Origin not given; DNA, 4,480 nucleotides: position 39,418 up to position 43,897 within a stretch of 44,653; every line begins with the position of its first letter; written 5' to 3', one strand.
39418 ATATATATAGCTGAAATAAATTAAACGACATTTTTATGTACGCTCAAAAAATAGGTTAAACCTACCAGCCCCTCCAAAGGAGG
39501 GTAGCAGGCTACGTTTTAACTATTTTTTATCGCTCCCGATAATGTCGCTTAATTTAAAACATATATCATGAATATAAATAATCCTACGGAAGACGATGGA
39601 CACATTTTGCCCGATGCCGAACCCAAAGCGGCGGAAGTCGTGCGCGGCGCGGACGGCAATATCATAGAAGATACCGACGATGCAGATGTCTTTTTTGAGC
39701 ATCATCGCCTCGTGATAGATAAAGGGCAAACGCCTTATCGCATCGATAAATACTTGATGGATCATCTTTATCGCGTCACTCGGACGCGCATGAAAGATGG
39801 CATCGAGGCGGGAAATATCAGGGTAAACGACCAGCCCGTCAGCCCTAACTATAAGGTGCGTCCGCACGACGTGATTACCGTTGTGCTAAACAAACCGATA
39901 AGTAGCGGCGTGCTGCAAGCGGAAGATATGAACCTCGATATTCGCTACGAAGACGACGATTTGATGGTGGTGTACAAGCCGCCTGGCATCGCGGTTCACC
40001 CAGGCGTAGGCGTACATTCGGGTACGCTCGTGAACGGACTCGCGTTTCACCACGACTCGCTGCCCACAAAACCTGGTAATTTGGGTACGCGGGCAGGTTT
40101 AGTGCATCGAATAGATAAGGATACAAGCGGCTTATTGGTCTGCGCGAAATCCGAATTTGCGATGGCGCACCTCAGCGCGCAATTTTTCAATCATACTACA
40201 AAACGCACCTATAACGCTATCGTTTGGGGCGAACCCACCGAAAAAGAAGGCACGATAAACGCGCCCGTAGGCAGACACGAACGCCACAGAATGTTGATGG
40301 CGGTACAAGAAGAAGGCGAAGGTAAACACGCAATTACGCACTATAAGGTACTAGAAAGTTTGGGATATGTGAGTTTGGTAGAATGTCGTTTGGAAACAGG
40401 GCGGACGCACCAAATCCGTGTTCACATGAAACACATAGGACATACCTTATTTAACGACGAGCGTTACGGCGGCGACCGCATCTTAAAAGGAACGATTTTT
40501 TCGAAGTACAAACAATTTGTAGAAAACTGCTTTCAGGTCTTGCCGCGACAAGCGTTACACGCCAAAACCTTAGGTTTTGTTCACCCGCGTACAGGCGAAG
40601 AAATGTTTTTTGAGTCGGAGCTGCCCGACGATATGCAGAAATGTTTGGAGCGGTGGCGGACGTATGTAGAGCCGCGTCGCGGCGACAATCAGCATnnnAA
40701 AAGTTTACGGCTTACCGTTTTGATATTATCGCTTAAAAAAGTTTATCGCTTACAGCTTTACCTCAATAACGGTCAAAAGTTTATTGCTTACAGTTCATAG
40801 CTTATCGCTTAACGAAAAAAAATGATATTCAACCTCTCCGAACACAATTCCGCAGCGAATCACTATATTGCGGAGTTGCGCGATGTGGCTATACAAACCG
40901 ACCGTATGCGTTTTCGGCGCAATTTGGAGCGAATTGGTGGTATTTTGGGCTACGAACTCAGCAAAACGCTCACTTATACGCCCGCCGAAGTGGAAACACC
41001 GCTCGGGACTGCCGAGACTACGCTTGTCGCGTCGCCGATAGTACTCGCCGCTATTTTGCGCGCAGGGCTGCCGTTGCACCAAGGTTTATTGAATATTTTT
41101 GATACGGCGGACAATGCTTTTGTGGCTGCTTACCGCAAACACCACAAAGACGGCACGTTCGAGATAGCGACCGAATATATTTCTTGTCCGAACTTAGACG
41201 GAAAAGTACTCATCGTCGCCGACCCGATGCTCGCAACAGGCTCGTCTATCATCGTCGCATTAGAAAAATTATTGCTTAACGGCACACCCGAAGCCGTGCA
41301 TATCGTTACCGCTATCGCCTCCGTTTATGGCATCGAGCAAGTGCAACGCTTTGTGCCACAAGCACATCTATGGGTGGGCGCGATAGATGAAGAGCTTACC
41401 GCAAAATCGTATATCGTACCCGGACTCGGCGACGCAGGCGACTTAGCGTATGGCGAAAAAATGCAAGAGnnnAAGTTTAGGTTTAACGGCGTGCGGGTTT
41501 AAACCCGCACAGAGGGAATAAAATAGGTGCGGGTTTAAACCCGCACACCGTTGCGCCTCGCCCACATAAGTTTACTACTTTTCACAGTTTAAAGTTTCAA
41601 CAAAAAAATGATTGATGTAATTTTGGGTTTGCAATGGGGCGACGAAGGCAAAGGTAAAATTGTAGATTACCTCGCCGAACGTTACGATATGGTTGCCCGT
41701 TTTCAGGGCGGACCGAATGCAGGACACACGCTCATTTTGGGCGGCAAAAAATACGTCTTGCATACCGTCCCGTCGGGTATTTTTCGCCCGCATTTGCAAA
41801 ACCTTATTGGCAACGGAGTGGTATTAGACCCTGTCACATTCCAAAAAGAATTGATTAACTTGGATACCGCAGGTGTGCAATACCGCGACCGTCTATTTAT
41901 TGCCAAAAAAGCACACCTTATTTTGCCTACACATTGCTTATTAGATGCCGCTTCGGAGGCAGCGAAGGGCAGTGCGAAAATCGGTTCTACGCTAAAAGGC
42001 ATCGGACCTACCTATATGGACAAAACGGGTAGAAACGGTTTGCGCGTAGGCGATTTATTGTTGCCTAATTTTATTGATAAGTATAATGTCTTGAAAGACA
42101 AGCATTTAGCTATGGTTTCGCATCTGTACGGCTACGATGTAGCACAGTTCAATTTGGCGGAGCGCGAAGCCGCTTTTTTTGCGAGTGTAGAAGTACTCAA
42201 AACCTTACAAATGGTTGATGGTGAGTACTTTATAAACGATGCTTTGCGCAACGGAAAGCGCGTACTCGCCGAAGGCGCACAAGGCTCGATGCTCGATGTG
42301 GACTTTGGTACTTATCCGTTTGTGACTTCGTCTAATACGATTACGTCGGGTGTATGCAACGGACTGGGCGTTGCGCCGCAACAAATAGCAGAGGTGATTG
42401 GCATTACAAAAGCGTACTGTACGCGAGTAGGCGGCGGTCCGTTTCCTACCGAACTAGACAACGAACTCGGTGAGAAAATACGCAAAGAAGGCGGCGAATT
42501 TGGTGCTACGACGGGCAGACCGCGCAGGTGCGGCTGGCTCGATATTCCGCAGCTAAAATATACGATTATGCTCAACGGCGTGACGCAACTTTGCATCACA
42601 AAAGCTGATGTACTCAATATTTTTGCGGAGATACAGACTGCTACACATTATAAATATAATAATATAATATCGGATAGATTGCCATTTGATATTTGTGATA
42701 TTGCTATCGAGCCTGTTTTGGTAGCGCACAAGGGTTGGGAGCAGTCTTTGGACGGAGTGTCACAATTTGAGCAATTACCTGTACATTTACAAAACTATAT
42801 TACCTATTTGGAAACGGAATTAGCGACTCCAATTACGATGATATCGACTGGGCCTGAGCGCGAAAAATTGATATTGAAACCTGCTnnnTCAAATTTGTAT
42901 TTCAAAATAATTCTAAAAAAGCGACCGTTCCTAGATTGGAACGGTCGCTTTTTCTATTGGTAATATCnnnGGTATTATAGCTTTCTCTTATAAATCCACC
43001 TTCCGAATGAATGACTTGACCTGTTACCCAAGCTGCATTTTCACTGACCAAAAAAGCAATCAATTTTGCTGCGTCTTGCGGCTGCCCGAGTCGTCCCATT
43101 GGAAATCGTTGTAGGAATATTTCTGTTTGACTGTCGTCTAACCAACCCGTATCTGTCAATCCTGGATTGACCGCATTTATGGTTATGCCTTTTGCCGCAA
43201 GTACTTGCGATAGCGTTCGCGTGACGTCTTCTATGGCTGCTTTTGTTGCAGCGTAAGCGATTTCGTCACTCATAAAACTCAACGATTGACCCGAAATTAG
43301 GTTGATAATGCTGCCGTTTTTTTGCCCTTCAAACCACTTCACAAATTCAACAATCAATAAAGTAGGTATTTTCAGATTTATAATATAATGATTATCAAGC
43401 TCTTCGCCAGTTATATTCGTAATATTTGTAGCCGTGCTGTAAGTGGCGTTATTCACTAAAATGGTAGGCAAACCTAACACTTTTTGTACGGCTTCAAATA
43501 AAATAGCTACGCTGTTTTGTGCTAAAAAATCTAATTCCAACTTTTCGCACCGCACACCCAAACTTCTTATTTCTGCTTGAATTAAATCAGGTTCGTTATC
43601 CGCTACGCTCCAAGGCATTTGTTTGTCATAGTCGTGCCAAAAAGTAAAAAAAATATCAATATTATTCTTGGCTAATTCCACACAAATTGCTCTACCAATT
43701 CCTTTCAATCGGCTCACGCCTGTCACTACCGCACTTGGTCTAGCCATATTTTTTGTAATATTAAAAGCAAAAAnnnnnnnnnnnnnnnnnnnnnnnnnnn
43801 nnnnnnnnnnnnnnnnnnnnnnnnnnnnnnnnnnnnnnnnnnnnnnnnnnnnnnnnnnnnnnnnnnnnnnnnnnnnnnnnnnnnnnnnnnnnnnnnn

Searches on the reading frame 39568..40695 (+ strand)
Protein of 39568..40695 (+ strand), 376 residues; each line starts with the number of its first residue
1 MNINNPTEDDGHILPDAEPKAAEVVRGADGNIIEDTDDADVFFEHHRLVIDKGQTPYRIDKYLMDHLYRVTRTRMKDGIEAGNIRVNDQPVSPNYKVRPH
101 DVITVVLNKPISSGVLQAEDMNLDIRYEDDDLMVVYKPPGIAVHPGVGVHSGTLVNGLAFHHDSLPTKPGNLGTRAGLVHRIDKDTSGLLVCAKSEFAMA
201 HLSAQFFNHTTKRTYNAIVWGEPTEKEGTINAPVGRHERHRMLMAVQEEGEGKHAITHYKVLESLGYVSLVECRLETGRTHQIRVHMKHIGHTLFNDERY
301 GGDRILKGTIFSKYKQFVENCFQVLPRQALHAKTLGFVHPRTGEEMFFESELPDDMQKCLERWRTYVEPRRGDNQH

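Call 21: search_protein_families(library=pfam, proteins=[window:39568-40695:+], max_evalue=0.001)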
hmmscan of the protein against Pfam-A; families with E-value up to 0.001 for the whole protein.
window:39568-40695:+ (376 aa): 2 families
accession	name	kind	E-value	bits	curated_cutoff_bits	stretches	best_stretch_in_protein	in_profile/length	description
PF00849.27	PseudoU_synth_2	-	1.5e-33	116.6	26.8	1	131-289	1-152/152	RNA pseudouridylate synthase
PF01479.30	S4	-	1.1e-08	35.1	22.8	1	58-103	2-48/48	S4 domain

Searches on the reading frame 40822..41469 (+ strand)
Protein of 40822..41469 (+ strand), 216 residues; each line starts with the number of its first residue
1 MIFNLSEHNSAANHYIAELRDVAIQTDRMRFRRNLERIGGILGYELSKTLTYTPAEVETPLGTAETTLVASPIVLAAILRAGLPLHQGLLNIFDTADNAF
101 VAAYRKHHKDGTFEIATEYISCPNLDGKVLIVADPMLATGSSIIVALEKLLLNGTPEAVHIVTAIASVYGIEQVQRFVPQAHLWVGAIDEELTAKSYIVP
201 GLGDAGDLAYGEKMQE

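Call 21: search_protein_families(library=pfam, proteins=[window:40822-41469:+], max_evalue=0.001)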
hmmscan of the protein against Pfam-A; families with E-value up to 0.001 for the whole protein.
window:40822-41469:+ (216 aa): 2 families
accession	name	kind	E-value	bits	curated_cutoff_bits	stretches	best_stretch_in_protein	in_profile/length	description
PF14681.12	UPRTase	-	2.1e-41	142.1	27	1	10-211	5-205/206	Uracil phosphoribosyltransferase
PF00156.33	Pribosyltran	-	2.2e-11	43.8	26.3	1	70-166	28-125/158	Phosphoribosyl transferase domain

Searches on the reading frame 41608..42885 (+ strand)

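Call 21: search_protein_families(library=pfam, proteins=[window:41608-42885:+], max_evalue=0.001)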
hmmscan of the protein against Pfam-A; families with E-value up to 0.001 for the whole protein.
window:41608-42885:+ (426 aa): 1 family
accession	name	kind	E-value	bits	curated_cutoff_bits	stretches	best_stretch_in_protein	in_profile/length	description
PF00709.27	Adenylsucc_synt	-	6.7e-163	542.7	27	1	4-422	1-416/416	Adenylosuccinate synthetase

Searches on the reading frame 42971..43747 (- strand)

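Call 21: search_protein_families(library=pfam, proteins=[window:42971-43747:-], max_evalue=0.001)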
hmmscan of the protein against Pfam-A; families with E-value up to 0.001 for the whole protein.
window:42971-43747:- (259 aa): 2 families
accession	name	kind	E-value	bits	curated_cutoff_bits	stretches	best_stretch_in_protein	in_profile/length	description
PF13561.12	adh_short_C2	-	1.3e-36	126.9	27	1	10-252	1-235/236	Enoyl-(Acyl carrier protein) reductase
PF00106.31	adh_short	-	3.4e-28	98.9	26.6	1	6-205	3-189/195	short chain dehydrogenase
